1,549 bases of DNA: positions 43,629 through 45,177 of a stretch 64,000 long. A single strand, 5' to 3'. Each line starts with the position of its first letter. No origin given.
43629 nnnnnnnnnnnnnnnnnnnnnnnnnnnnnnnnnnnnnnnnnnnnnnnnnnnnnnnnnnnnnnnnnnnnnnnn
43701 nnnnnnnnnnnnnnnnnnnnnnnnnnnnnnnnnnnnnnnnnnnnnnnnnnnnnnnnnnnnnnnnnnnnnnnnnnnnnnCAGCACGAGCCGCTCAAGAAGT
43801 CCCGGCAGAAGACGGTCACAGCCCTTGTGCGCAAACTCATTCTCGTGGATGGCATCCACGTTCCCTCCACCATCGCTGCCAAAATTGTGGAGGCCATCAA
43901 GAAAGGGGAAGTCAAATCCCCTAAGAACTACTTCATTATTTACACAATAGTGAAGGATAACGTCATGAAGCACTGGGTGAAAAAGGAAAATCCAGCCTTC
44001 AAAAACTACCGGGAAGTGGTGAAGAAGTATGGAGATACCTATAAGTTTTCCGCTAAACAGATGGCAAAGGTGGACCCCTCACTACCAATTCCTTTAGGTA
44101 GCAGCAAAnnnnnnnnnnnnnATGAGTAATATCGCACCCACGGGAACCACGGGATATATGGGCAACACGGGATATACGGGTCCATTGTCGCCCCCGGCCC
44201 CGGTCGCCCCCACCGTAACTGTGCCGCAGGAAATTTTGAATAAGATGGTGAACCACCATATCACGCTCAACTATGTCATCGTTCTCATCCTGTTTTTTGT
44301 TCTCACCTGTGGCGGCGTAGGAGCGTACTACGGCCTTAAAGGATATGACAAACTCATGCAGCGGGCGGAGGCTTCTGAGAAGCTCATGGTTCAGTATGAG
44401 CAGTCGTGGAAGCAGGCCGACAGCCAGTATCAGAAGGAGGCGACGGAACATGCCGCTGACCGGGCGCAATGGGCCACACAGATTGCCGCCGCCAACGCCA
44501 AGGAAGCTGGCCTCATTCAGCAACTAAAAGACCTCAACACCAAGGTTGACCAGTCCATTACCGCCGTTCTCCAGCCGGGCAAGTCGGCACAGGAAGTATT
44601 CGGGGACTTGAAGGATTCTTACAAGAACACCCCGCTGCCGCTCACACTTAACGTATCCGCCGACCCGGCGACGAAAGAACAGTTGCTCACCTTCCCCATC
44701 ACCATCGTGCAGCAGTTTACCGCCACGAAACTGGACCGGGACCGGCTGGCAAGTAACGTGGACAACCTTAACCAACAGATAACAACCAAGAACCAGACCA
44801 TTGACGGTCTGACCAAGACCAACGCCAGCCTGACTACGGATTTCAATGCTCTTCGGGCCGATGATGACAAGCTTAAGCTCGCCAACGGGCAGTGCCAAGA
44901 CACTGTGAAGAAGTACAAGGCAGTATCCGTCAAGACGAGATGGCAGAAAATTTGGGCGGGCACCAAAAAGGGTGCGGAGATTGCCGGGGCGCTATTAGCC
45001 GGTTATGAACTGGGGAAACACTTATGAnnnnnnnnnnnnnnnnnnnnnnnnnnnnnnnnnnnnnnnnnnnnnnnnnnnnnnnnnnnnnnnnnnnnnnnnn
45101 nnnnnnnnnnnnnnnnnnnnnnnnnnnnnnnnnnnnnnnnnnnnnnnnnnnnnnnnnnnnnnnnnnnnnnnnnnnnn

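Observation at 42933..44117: Phage-encoded NusG/Spt5-like (NGN-KOW) protein with long lysine-rich tail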

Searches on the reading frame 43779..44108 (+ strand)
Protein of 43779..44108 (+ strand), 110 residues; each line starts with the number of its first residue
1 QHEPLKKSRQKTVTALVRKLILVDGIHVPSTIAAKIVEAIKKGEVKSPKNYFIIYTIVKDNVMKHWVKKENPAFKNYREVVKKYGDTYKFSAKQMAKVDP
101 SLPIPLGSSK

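Call 26: search_solved_structures(query=A2, max_evalue=10, show_alignments=3)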
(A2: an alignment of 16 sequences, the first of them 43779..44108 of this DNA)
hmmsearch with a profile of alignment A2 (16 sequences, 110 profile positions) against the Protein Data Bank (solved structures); distinct sequences matched with E-value up to 10: 1.
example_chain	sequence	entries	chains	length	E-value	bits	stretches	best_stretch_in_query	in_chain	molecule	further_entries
9sm3_A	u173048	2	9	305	0.84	13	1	54-88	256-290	Methyltransferase domain protein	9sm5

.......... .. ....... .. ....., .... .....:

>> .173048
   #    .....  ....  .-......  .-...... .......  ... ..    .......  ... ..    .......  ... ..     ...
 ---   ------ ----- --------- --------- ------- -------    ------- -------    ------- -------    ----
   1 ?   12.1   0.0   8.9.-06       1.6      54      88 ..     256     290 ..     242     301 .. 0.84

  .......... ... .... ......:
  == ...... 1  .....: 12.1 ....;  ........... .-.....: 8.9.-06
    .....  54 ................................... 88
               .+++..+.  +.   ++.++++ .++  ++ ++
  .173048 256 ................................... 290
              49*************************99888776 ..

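Call 31: predict_structure(alignment_id=A2)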
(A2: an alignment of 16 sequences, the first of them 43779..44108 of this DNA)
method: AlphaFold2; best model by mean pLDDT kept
length: 110 residues; sequences in the alignment: 16
mean_pLDDT: 84.7   pTM: 0.75
mean pLDDT of the five models: 84.7, 84.7, 83.1, 82.0, 80.1
residues with pLDDT >= 90: 44; 70-90: 53; 50-70: 11; < 50: 2
segments of 3 or more residues with pLDDT < 50: none
pLDDT, mean of each block of 10 residues (from residue 1): 61 92 92 90 87 91 93 90 88 81 68
secondary structure, 60 per line:
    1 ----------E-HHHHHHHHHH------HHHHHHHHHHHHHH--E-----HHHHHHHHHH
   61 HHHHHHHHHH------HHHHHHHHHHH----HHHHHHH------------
elements in order: H13-22 H29-42 H51-70 H77-87 H92-98

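Call 36: search_protein_representatives(alignment_id=A2)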
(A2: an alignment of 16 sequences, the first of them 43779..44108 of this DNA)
Query: 16 sequences, 110 profile positions. Proteins with E-value up to 0.001 (for the whole library): 55; up to 1e-10: 31; up to 1e-30: 8. The best 55 are listed.
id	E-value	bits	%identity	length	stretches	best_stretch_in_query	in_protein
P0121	5.6e-49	181.0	-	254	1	2-110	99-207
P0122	5.1e-48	177.9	-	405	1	2-109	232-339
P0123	6.0e-47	174.5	-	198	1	2-108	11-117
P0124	3.9e-44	165.4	-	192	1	5-109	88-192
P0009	1.9e-42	160.0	-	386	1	4-109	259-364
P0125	5.5e-40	152.1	-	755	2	2-63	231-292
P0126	6.6e-38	145.4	-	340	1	6-109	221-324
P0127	1.0e-37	144.8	-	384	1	3-108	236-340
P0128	6.1e-30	119.7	-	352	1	3-108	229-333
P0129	1.5e-29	118.5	-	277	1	5-109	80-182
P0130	2.7e-29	117.7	-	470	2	3-105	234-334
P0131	6.0e-27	110.1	-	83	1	30-109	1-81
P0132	4.5e-22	94.4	-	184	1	6-106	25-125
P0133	2.2e-21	92.2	-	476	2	6-104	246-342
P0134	5.3e-19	84.5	-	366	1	5-109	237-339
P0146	5.5e-13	65.1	-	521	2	3-104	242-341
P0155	3.9e-10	56.0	-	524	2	8-103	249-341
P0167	1.0e-05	41.7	-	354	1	6-104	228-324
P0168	2.9e-05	40.3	-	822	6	56-94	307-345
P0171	1.5e-04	38.0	-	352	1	9-109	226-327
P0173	4.4e-04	36.5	-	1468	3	8-87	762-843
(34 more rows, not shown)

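Call 37: search_protein_families(library=pfam, proteins=[P0168, P0173, P0125, P0146, P0155, P0130, P0167, P0171], max_evalue=0.01)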
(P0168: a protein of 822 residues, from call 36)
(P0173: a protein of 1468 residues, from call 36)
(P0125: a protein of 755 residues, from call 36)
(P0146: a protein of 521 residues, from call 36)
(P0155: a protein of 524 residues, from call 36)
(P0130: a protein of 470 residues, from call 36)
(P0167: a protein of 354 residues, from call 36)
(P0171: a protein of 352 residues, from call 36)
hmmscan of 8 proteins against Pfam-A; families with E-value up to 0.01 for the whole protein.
P0168 (822 aa): 12 families
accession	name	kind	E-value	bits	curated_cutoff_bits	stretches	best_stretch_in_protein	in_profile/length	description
PF00515.34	TPR_1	-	1.1e-15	57.1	27.8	0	650-675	2-27/34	Tetratricopeptide repeat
PF13174.12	TPR_6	-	4.4e-12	46.2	26.3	0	651-678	2-29/33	Tetratricopeptide repeat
PF13424.12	TPR_12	-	1.6e-10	41.4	30.1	0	718-771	15-73/77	Tetratricopeptide repeat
PF13181.12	TPR_8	-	2.4e-10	40.1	25.7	0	650-676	2-28/34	Tetratricopeptide repeat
PF12644.12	DUF3782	-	5.8e-08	33.2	24.4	0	634-673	36-76/78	Protein of unknown function (DUF3782)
PF07719.23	TPR_2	-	3.9e-06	27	27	0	651-677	3-29/34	Tetratricopeptide repeat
PF13374.12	TPR_10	-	0.00035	20.9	27.5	0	649-678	2-31/42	Tetratricopeptide repeat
PF13431.12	TPR_17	-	0.00059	20.3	24.4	0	650-669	14-33/34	Tetratricopeptide repeat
PF13176.12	TPR_7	-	0.001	19.4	27.9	0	651-684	1-33/36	Tetratricopeptide repeat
PF22045.1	CmlS_C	-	0.0024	18.5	27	0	624-671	69-115/118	Chloramphenicol halogenase CmlS C-terminal domain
PF13432.12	TPR_16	-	0.0038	18.1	32.7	0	706-771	4-59/65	Tetratricopeptide repeat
PF12862.13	ANAPC5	-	0.0074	16.8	23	0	331-380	21-70/91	Anaphase-promoting complex subunit 5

P0173 (1468 aa): 15 families
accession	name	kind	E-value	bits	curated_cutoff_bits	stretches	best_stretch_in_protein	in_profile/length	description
PF07719.23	TPR_2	-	1.6e-40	134.3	27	0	1402-1427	4-29/34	Tetratricopeptide repeat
PF00515.34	TPR_1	-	9.2e-34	114.3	27.8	0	1402-1426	4-28/34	Tetratricopeptide repeat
PF13432.12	TPR_16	-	3.4e-30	104.5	32.7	1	739-800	12-64/65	Tetratricopeptide repeat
PF13424.12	TPR_12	-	1.7e-26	92.6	30.1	0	1069-1140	4-74/77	Tetratricopeptide repeat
PF13181.12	TPR_8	-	4.4e-26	89.2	25.7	0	770-795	4-29/34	Tetratricopeptide repeat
PF13174.12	TPR_6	-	5.7e-26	89.8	26.3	0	1330-1358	4-32/33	Tetratricopeptide repeat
PF13428.12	TPR_14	-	4.5e-22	76.7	23.5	0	860-888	8-36/44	Tetratricopeptide repeat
PF09002.17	Card1_endonuc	-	1.4e-14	54.2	26.4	0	1033-1068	95-130/136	Card1-like, endonuclease domain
PF24391.1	HD-CE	-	3.1e-13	50.5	27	1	35-222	9-238/263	HD-CE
PF13374.12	TPR_10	-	6.7e-13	48.6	27.5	0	1404-1428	7-31/42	Tetratricopeptide repeat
PF13176.12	TPR_7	-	0.00019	21.7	27.9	0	1402-1427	2-29/36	Tetratricopeptide repeat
PF12202.14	OSR1_C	-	0.00022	21.7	22.4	0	935-951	33-49/63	Oxidative-stress-responsive kinase 1 C-terminal domain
PF23202.1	PAH_ZNF598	-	0.00033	21.3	25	0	780-804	15-39/83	ZNF598 PAH domain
PF24308.1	DUF7487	-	0.00099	19.5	27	0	887-981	18-114/220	Family of unknown function (DUF7487)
PF12862.13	ANAPC5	-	0.0051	17.3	23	0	913-967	12-66/91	Anaphase-promoting complex subunit 5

P0125 (755 aa): 1 family
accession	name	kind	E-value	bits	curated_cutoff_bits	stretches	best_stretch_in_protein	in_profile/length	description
PF14890.11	Intein_splicing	-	0.0068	16.7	35.8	0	316-357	37-78/155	Intein splicing domain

P0146 (521 aa): 1 family
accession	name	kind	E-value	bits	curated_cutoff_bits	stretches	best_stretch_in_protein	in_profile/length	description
PF23287.1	KOW7_SPT5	-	0.0043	17.3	27.1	0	135-169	9-43/52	Transcription elongation factor SPT5, seventh KOW domain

P0155 (524 aa): 1 family
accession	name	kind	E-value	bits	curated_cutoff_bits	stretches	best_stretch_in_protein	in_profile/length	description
PF02357.24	NusG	-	0.00055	20.8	22.2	1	15-115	2-91/93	Transcription termination factor nusG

P0130 (470 aa): 0 families

P0167 (354 aa): 0 families

P0171 (352 aa): 1 family
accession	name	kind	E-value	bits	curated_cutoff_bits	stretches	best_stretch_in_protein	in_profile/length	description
PF23290.1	KOW5_SPT5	-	6.7e-05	22.8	27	1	132-165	2-35/46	Transcription elongation factor SPT5, fifth KOW domain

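Call 46: fold_search(model_id=the predicted structure, library=viral)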
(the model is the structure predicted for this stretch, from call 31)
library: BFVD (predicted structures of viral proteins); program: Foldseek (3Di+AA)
matches with E <= 10: 41; with E <= 0.001: 0
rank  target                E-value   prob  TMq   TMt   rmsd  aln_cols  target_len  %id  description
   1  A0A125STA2            1.2e+00  0.08  0.22  0.22  13.0        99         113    9  (no name in the UniProt tables at hand)
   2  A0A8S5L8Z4            2.0e+00  0.10  0.30  0.22  12.3       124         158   14  Uncharacterized protein [Siphoviridae sp. ct4T77]
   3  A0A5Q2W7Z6            2.1e+00  0.09  0.28  0.11  13.2        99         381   15  (no name in the UniProt tables at hand)
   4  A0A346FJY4            2.1e+00  0.08  0.25  0.26  16.6        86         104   16  Uncharacterized protein [Enterobacteria phage T6]
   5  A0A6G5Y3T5            2.5e+00  0.04  0.22  0.15  12.6       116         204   16  (no name in the UniProt tables at hand)
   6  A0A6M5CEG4            3.0e+00  0.08  0.30  0.26  15.3       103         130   20  (no name in the UniProt tables at hand)
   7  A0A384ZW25            3.2e+00  0.08  0.28  0.34   7.7       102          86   11  Uncharacterized protein [Dickeya phage vB_DsoM_JA13]
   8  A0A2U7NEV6            3.2e+00  0.05  0.22  0.15  15.7       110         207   14  Uncharacterized protein [Pseudomonas phage PspYZU01]
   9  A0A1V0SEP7            4.3e+00  0.06  0.27  0.07  10.9        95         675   21  RING-type domain-containing protein [Hokovirus HKV1]
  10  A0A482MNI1            4.5e+00  0.06  0.27  0.24  12.4        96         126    7  Uncharacterized protein [Burkholderia phage BcepSauron]
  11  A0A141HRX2            4.8e+00  0.02  0.18  0.14  16.4       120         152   15  (no name in the UniProt tables at hand)
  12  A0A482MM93            5.0e+00  0.05  0.26  0.27  10.3        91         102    9  Helix-turn-helix Cro subunit [Burkholderia phage BcepSauron]
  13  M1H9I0                5.0e+00  0.04  0.26  0.27  10.6       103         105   12  (no name in the UniProt tables at hand)
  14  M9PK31                5.0e+00  0.02  0.23  0.19  17.7       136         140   11  (no name in the UniProt tables at hand)
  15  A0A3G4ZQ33            5.3e+00  0.06  0.32  0.06  11.0       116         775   16  DEAD/SNF2-like helicase [Barrevirus sp.]
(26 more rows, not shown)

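Call 75: search_protein_families(library=pfam, alignment_id=A2, max_evalue=10)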
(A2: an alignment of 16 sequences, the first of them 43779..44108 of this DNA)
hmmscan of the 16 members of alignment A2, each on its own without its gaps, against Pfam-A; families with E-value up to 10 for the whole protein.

A. member 1, window:43779-44108:+ (110 aa): 3 families
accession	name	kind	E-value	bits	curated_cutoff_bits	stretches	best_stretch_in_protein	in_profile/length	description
PF14114.12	DUF4286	-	0.0061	17.2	25.8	1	37-97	42-99/100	Domain of unknown function (DUF4286)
PF13361.12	UvrD_C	-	0.079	12.8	25.6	1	29-99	154-224/350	UvrD-like helicase C-terminal domain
PF14807.11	AP4E_app_platf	-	0.11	13.2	27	1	5-75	24-90/100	Adaptin AP4 complex epsilon appendage platform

B. families by the number of members that match (of 16 scanned): 18 families
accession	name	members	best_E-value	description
PF08849.17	BrxA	3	0.032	BrxA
PF14114.12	DUF4286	2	0.0061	Domain of unknown function (DUF4286)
PF14807.11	AP4E_app_platf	2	0.0093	Adaptin AP4 complex epsilon appendage platform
PF09737.14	Det1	2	0.019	De-etiolated protein 1 Det1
PF18947.5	HAMP_2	1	0.014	HAMP domain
PF12367.13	PFO_beta_C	1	0.055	Pyruvate ferredoxin oxidoreductase beta subunit C terminal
PF13361.12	UvrD_C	1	0.079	UvrD-like helicase C-terminal domain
PF03635.23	Vps35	1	0.081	Vacuolar protein sorting-associated protein 35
PF09784.14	L31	1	0.082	Mitochondrial ribosomal protein L31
PF00505.25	HMG_box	1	0.092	HMG (high mobility group) box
PF24810.1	RBD_LARS1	1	0.11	Leucine--tRNA ligase, RagD-binding domain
PF17171.9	GST_C_6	1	0.12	Glutathione S-transferase, C-terminal domain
PF18220.6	BspA_v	1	0.12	Adhesin BspA variable domain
PF14601.11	TFX_C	1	0.14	DNA_binding protein, TFX, C-term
PF07632.16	Sde182_NH-like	1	0.16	Cellulose-binding Sde182, nucleoside hydrolase-like domain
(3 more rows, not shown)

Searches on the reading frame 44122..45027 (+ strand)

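Call 3: search_protein_families(library=pfam, proteins=[window:44122-45027:+], max_evalue=1)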
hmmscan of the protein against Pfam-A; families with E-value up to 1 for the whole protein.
window:44122-45027:+ (301 aa): 14 families
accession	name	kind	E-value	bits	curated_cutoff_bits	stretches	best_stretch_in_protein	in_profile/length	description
PF17675.6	APG6_N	-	0.00073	20.4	45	1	76-143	12-77/132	Apg6 coiled-coil region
PF08647.16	BRE1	-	0.014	15.9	27.9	1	76-148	20-91/95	BRE1 E3 ubiquitin ligase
PF08650.15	DASH_Dad4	-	0.026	15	29.8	1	207-238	14-45/71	DASH complex subunit Dad4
PF04977.20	DivIC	-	0.033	14.4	28.9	1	211-249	17-55/80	Septum formation initiator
PF04102.17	SlyX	-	0.067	14.3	30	1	212-249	18-55/67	SlyX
PF22797.1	SlpA_D2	-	0.075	14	24.5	1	117-195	22-98/102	SlpA domain II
PF10473.14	CENP-F_leu_zip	-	0.14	12.6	34.5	1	206-269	40-103/140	Leucine-rich repeats of kinetochore protein Cenp-F/LEK1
PF06156.18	YabA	-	0.19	12.8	30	1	205-256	2-53/103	Initiation control protein YabA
PF06419.17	COG6_N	-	0.24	12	27.4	1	187-253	23-89/114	Conserved oligomeric complex COG6, N-terminal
PF25610.1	HR1_TOCA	-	0.26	12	27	0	206-233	15-42/90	TOCA family HR1 domain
PF25078.1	DUF7801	-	0.44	11.2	33.2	0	223-264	58-99/155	Domain of unknown function (DUF7801)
PF16559.10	GIT_CC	-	0.49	10.6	28.7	0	217-260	22-65/66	GIT coiled-coil Rho guanine nucleotide exchange factor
PF15619.11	Lebercilin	-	0.64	10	34.3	1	205-268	118-182/193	Ciliary protein causing Leber congenital amaurosis disease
PF13874.11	Nup54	-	0.75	10.3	30.5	1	73-142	29-95/140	Nucleoporin complex subunit 54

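Call 4: search_protein_families(library=phrogs, proteins=[window:44122-45027:+], max_evalue=1)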
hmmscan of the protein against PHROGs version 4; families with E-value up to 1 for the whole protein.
window:44122-45027:+ (301 aa): 14 families
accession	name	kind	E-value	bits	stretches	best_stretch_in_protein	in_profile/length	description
phrog_2658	-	other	8.3e-06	27.1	1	65-144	21-112/126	hol-like chemotaxis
phrog_1403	-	lysis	0.00044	21.3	1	52-152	11-115/212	Rz-like spanin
phrog_1327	-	lysis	0.001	19.9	1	59-152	12-102/158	Rz-like spanin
phrog_36687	-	unknown function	0.0012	19.7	1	105-157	47-99/128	-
phrog_4876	-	unknown function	0.0051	17.5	1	211-273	100-162/226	-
phrog_1847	-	unknown function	0.0054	16.7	1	52-275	4-173/474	-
phrog_3450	-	unknown function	0.0091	16.9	1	51-160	11-118/137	-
phrog_167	-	tail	0.031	12.9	1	75-267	62-256/1555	tail length tape measure protein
phrog_739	-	lysis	0.094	13.9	1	212-267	28-83/122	Rz-like spanin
phrog_21066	-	unknown function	0.15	12.9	1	207-253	109-157/228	-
phrog_4780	-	unknown function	0.26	11.8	1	209-250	170-211/275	-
phrog_8488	-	unknown function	0.3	12.1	1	208-265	17-72/119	-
phrog_89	-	lysis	0.65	11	0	212-264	23-75/143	Rz-like spanin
phrog_17307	-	unknown function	0.81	11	1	201-248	100-147/149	-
